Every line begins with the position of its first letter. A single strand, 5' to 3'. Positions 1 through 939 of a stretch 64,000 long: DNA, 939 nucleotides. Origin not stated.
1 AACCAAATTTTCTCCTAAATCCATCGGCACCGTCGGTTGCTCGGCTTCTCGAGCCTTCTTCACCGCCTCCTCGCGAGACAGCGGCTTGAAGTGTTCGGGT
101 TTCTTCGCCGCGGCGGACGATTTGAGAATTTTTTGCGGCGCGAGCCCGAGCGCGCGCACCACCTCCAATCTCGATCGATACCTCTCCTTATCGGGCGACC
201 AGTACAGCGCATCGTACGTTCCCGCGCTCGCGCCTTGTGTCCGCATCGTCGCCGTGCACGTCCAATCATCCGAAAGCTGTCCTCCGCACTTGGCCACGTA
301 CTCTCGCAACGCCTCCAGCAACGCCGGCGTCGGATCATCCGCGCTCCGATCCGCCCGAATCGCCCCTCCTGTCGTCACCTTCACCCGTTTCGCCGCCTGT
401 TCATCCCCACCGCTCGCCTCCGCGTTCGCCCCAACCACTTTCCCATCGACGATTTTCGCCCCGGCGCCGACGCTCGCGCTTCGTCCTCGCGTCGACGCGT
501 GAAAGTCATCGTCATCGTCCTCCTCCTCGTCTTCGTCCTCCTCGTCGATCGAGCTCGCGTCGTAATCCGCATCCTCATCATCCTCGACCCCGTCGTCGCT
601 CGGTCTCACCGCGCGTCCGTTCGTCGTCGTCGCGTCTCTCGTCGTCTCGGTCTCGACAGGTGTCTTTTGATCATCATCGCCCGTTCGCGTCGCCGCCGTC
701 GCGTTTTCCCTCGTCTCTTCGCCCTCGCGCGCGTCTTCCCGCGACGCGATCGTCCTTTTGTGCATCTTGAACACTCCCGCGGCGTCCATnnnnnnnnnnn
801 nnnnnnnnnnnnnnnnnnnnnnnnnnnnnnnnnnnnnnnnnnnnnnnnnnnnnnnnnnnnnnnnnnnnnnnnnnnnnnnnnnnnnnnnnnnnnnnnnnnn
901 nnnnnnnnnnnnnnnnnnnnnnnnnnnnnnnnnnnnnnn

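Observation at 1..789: MBD (methyl-CpG-binding domain) gene on the minus strand at the window edge, missed by the ORF track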

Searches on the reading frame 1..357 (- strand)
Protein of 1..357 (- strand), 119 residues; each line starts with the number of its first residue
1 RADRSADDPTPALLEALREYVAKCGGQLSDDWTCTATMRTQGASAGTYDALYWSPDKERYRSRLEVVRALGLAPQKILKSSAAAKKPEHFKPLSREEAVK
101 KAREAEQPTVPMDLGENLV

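Call 33: search_solved_structures(query=A2, max_evalue=0.01, show_alignments=4)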
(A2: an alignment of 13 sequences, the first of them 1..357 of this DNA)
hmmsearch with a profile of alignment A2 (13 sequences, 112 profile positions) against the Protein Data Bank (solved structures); distinct sequences matched with E-value up to 0.01: 29.
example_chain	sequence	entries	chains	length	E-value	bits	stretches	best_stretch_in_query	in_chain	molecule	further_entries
7d8k_A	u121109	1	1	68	2.8e-13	52.9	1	29-76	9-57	Methyl-CpG-binding domain-containing protein 6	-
7fef_A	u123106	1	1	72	4.6e-13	52.2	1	29-72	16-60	Methyl-CpG-binding domain-containing protein 6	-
2ky8_A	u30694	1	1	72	5.3e-11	45.5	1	28-74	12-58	Methyl-CpG-binding domain protein 2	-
6c1a_A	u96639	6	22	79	1e-10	44.6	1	28-72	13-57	Methyl-CpG-binding domain protein 2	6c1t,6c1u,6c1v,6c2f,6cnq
6cnp_A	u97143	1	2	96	1.7e-10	43.9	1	28-72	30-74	Methyl-CpG-binding domain protein 2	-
7mwk_A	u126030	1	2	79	2.6e-10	43.3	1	28-72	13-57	Methyl-CpG-binding domain protein 2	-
7feo_A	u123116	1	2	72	4.6e-10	42.5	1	29-83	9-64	Methyl-CpG-binding domain-containing protein 5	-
1d9n_A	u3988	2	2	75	6.8e-10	42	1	29-74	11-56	METHYL-CPG-BINDING PROTEIN MBD1 | Methyl-CpG Binding Protein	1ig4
6d1t_A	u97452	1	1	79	7.4e-10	41.9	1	29-74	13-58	Methyl-CpG-binding domain protein 1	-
7mwm_A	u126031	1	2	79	9.2e-10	41.6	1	28-72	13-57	Methyl-CpG-binding domain protein 2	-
7ao8_C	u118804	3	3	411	1.2e-09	41.2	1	28-73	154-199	Methyl-CpG-binding domain protein 2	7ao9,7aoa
7ray_A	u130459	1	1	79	1.3e-09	41.1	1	28-72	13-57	Methyl-CpG-binding domain protein 2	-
2mb7_A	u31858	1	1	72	3.1e-09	39.8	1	28-72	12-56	Methyl-CpG-binding domain protein 3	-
6cc8_A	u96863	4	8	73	3.2e-09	39.8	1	28-72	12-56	Methyl-CpG-binding domain protein 3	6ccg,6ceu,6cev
6yww_A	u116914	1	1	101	4.6e-09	39.3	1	28-68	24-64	Truncated methyl CpG binding protein 2 transcript 1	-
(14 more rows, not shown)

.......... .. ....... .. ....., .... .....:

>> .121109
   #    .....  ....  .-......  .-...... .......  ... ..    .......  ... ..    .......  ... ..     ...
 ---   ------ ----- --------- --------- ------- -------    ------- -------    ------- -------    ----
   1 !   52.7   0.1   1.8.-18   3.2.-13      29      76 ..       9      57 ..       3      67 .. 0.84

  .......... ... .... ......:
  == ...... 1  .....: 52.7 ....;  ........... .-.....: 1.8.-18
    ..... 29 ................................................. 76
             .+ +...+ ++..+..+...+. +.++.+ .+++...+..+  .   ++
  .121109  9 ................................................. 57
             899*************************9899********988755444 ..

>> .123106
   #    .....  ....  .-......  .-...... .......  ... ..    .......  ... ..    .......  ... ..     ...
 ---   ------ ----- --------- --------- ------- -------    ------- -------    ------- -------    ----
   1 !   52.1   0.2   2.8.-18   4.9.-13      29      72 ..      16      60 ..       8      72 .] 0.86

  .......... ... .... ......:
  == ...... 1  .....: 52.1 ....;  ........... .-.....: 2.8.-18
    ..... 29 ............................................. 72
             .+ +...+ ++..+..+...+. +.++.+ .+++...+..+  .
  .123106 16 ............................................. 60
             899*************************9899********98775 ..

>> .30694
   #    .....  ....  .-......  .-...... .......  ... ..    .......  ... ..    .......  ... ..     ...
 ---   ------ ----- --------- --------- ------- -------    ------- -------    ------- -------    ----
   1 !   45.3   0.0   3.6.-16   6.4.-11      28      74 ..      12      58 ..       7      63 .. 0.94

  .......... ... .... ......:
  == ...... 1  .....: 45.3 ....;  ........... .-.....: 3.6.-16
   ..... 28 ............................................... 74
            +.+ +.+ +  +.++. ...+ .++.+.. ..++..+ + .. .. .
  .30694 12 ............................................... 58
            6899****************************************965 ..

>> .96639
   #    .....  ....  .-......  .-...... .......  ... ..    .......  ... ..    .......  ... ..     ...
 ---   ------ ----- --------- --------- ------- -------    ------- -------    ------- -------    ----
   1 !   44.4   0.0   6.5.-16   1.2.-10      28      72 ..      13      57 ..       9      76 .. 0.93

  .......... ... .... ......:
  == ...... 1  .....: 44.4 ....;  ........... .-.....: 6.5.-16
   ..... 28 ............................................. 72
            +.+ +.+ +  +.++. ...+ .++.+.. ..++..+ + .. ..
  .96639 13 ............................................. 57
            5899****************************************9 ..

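Call 35: search_protein_families(library=pfam, alignment_id=A2, max_evalue=0.01)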
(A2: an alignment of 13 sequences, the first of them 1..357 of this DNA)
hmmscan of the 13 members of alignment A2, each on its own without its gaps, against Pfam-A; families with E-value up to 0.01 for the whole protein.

A. member 1, window:1-357:- (119 aa): 1 family
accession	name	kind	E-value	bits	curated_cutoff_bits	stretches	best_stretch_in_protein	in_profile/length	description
PF01429.25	MBD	-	5.7e-05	23.1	21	1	26-82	9-59/77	Methyl-CpG binding domain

B. families by the number of members that match (of 13 scanned): 1 family
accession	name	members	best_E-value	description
PF01429.25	MBD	13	6.9e-14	Methyl-CpG binding domain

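Call 38: predict_structure(alignment_id=A2)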
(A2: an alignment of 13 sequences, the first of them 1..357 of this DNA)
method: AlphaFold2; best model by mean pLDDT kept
length: 119 residues; sequences in the alignment: 13
mean_pLDDT: 67.7   pTM: 0.41
mean pLDDT of the five models: 67.7, 63.1, 62.8, 62.3, 59.8
residues with pLDDT >= 90: 0; 70-90: 59; 50-70: 46; < 50: 14
segments of 3 or more residues with pLDDT < 50: 1-6, 79-81, 116-119
pLDDT, mean of each block of 10 residues (from residue 1): 51 80 82 83 76 84 74 57 55 60 58 51
secondary structure, 60 per line:
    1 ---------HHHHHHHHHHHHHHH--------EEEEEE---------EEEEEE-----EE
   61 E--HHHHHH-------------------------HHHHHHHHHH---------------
elements in order: H10-24 E33-38 E48-53 E59-61 H64-69 H95-104

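Call 42: fold_search(model_id=the predicted structure, library=pdb)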
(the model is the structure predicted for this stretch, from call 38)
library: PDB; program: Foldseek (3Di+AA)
matches with E <= 10: 590; with E <= 0.001: 4
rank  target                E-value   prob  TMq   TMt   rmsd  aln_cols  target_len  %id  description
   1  6c1a_E                4.3e-04  1.00  0.28  0.47   8.2        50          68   32  MBD2 in complex with methylated DNA (released 2018-02-14)
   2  7ao8_C                6.6e-04  1.00  0.28  0.49   8.4        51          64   31  Structure of the MTA1/HDAC1/MBD2 NURD deacetylase complex (released 2020-11-11)
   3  6c1u_E                8.0e-04  1.00  0.28  0.46   8.3        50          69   32  MBD2 in complex with a deoxy-oligonucleotide (released 2018-02-14)
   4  6c1a_A                9.1e-04  1.00  0.28  0.47   8.2        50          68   32  MBD2 in complex with methylated DNA (released 2018-02-14)
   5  6cnp_B                1.0e-03  1.00  0.27  0.53   9.4        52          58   31  Crystal structure of MBD2 complex with methylated CpG island (released 2018-03-28)
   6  7mwk_A                1.1e-03  1.00  0.28  0.46   8.3        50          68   30  Crystal structure of MBD2 with DNA (released 2021-07-07)
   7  6c1a_B                1.3e-03  1.00  0.28  0.47   8.3        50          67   32  MBD2 in complex with methylated DNA (released 2018-02-14)
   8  7mwm_A                1.8e-03  1.00  0.28  0.43   8.3        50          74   30  Crystal structure of MBD2 with DNA (released 2021-07-07)
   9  6d1t_A                1.9e-03  1.00  0.27  0.45   8.4        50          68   36  Complex of MBD1-MBD and methylated DNA (released 2018-05-09)
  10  6ceu_B                2.2e-03  1.00  0.28  0.45   8.2        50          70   32  MBD3 MBD in complex with methylated, non-palindromic CpG DNA: alternative interpretation of crystallographic data (released 2018-05-09)
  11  7ray_A                2.2e-03  1.00  0.28  0.44   8.4        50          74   30  Crystal structure of MBD2 with DNA (released 2021-07-21)
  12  6c1t_D                2.2e-03  1.00  0.28  0.47   8.3        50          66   32  MBD2 in complex with a partially methylated DNA (released 2018-02-14)
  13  3vxv_A                3.0e-03  1.00  0.27  0.47  18.0        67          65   24  Crystal structure of methyl CpG Binding Domain of MBD4 in complex with the 5mCG/TG sequence (released 2013-01-16)
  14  6ccg_A                4.4e-03  1.00  0.28  0.44   8.2        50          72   32  Crystal structure MBD3 MBD domain in complex with methylated CpG DNA (released 2018-05-09)
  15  6c1y_A                4.7e-03  1.00  0.27  0.43   6.9        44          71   32  mbd of human mecp2 in complex with methylated DNA (released 2018-02-14)
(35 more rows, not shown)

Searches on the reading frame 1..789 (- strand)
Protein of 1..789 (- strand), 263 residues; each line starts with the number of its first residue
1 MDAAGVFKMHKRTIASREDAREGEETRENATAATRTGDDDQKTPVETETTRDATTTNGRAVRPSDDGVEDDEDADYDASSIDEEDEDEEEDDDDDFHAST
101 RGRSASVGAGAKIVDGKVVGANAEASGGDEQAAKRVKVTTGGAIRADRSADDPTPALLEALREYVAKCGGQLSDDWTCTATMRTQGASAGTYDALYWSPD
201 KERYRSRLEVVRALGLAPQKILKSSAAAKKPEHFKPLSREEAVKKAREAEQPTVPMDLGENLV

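Call 4: search_protein_families(library=pfam, proteins=[window:1-789:-], max_evalue=10)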
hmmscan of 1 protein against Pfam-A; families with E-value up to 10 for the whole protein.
window:1-789:- (263 aa): 3 families
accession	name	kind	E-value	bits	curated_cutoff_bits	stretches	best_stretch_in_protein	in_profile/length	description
PF01429.25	MBD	-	0.00028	20.9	21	1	171-219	10-58/77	Methyl-CpG binding domain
PF05795.16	Plasmodium_Vir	-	0.47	10.3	28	1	11-105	214-308/377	Plasmodium vivax Vir protein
PF02724.19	CDC45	-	4.5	5.9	34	1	39-104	107-194/624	CDC45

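Call 5: search_solved_structures(query=window:1-789:-, max_evalue=10, show_alignments=3)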
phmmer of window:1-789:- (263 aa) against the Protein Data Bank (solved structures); distinct sequences matched with E-value up to 10: 30.
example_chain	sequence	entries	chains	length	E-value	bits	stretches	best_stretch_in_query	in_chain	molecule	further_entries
7fef_A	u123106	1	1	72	0.0029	20.6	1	169-214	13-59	Methyl-CpG-binding domain-containing protein 6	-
7feo_A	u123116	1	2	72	0.0029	20.6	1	172-217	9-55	Methyl-CpG-binding domain-containing protein 5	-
1d9n_A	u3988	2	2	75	0.003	20.6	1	172-217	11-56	METHYL-CPG-BINDING PROTEIN MBD1 | Methyl-CpG Binding Protein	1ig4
6d1t_A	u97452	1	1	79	0.0031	20.5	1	172-217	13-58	Methyl-CpG-binding domain protein 1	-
2ky8_A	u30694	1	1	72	0.0036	20.3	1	172-217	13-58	Methyl-CpG-binding domain protein 2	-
7d8k_A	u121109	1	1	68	0.0043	20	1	172-214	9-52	Methyl-CpG-binding domain-containing protein 6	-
8ajr_A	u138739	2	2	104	0.0073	19.3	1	172-212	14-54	Methyl-CpG-binding protein 2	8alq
6c1a_A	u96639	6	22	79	0.0087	19.1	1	172-216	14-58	Methyl-CpG-binding domain protein 2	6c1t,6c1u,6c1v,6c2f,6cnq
2mb7_A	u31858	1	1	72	0.01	18.9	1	172-215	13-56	Methyl-CpG-binding domain protein 3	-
6cc8_A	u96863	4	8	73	0.01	18.8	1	172-215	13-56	Methyl-CpG-binding domain protein 3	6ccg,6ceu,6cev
6cnp_A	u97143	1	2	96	0.014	18.4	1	172-216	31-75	Methyl-CpG-binding domain protein 2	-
7mwm_A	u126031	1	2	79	0.022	17.7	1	172-216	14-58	Methyl-CpG-binding domain protein 2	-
7mwk_A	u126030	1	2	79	0.023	17.7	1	172-216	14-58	Methyl-CpG-binding domain protein 2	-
7ray_A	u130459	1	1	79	0.031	17.2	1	172-216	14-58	Methyl-CpG-binding domain protein 2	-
6yww_A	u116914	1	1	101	0.039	16.9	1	172-212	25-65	Truncated methyl CpG binding protein 2 transcript 1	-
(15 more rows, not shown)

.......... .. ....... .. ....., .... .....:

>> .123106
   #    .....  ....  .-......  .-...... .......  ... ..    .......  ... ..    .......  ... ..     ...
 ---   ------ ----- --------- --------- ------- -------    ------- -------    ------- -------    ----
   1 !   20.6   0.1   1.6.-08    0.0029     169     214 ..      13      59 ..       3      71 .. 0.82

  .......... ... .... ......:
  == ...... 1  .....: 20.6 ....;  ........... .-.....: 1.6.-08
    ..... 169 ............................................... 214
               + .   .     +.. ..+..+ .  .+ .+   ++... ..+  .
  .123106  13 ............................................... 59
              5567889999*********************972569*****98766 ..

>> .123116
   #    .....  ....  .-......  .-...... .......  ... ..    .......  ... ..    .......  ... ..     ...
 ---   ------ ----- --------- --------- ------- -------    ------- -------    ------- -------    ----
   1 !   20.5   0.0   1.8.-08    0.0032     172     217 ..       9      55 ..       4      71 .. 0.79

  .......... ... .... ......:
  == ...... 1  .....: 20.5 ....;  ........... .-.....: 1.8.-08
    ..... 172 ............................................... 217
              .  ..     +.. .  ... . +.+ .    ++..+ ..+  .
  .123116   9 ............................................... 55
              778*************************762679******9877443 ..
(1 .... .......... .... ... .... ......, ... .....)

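Call 7: find_homologous_proteins(query=window:1-789:-, max_evalue=0.001)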
Query window:1-789:- (263 aa): 8 proteins with E <= 0.001 among 4379 candidates.
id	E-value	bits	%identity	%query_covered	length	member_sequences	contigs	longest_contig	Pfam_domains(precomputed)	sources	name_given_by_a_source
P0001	6.9e-140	483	89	98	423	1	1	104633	PF05964.20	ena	-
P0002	2.2e-92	327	92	65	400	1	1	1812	PF05965.20,PF05964.20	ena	-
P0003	2.2e-57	213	70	54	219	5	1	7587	-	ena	-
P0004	1.5e-54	203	54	81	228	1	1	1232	-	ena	-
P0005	1.8e-47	180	77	38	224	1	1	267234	PF01429.26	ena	-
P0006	3.6e-16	78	61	24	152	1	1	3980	PF01429.26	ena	-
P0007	7.4e-14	70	65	21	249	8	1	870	PF01429.26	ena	-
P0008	1.1e-6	47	50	25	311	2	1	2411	PF00730.32,PF01429.26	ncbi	-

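Call 9: find_encoding_contigs(protein=P0001, flank=6000, max_places=3)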
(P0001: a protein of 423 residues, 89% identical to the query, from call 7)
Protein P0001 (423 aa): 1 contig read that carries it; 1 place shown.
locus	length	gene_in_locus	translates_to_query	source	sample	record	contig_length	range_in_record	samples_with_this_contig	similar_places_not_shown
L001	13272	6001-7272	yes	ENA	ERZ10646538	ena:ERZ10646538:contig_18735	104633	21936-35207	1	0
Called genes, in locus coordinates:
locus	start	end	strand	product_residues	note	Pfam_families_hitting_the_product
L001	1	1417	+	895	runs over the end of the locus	PF09815:XK-related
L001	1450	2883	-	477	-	PF01963:TraB_PrgY_gumN (weak)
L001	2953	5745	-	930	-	-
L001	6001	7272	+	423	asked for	PF05964:FYRN (weak)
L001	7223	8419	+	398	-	-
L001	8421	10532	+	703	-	-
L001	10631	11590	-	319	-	PF02469:Fasciclin, PF00504:Chloroa_b-bind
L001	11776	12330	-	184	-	PF00025:Arf, PF00071:Ras, PF08477:Roc, PF00009:GTP_EFTU (faint)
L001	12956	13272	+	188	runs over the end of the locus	-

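Call 12: find_encoding_contigs(protein=P0002, flank=6000, max_places=3)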
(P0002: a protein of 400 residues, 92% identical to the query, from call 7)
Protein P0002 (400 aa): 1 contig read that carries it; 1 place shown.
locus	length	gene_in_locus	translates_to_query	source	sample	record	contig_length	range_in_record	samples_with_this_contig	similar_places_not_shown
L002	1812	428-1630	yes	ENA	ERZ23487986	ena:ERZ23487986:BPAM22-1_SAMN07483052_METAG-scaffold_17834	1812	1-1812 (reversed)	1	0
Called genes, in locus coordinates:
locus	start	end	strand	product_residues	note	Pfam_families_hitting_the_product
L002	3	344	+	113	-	?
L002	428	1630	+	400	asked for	PF05965:FYRC (faint), PF05964:FYRN (weak)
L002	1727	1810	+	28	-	?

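Call 13: find_encoding_contigs(protein=P0005, flank=6000, max_places=3)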
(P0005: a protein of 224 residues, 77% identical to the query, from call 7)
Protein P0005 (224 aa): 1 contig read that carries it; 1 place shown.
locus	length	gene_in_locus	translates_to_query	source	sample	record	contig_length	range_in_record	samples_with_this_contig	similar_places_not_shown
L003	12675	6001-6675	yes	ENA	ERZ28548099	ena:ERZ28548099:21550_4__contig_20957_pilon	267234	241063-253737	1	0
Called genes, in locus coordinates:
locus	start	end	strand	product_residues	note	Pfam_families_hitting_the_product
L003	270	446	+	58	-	-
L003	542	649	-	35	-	-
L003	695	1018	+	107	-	-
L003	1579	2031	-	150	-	-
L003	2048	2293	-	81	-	-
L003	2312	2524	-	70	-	-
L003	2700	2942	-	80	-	-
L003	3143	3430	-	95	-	-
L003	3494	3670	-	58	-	-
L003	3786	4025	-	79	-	-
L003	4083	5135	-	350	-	-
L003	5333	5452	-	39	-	-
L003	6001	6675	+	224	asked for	PF01429:MBD (faint)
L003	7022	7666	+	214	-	-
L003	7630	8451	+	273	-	-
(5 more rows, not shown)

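Call 15: search_protein_families(library=pfam, proteins=[P0002, L001:7082-8419:+, L001:8223-10532:+, P0001], max_evalue=0.1)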
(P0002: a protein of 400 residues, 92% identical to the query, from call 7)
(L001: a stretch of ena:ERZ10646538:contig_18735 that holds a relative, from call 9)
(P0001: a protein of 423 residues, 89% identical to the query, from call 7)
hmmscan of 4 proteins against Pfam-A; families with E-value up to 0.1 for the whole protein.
P0002 (400 aa): 3 families
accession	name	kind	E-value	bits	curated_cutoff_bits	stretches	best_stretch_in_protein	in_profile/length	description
PF05964.19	FYRN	-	3.4e-07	30.2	24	1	192-228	2-37/60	F/Y-rich N-terminus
PF05965.19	FYRC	-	1.5e-05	25.5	21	1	250-319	2-82/84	F/Y rich C-terminus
PF01429.25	MBD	-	0.00036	20.5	21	1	109-157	10-58/77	Methyl-CpG binding domain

L001:7082-8419:+ (445 aa): 0 families

L001:8223-10532:+ (769 aa): 4 families
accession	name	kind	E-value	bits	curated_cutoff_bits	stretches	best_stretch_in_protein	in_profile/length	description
PF00628.35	PHD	-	9.4e-11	42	24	1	223-267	1-47/47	PHD-finger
PF15613.11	WSD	-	4.7e-09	36.7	25.4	1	497-569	2-69/69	Williams-Beuren syndrome DDT (WSD), D-TOX E motif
PF24831.1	DUF7715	-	0.015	16.4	27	1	259-328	25-93/125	Domain of unknown function (DUF7715)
PF13832.12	zf-HC5HC2H_2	-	0.027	15.1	27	0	205-250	40-85/109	PHD-zinc-finger like domain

P0001 (423 aa): 3 families
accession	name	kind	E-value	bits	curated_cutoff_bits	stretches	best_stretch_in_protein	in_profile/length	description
PF05964.19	FYRN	-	4.6e-07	29.8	24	1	289-325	2-37/60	F/Y-rich N-terminus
PF01429.25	MBD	-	0.00051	20.1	21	1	206-254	10-58/77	Methyl-CpG binding domain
PF05965.19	FYRC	-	0.023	15.3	21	0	347-408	2-74/84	F/Y rich C-terminus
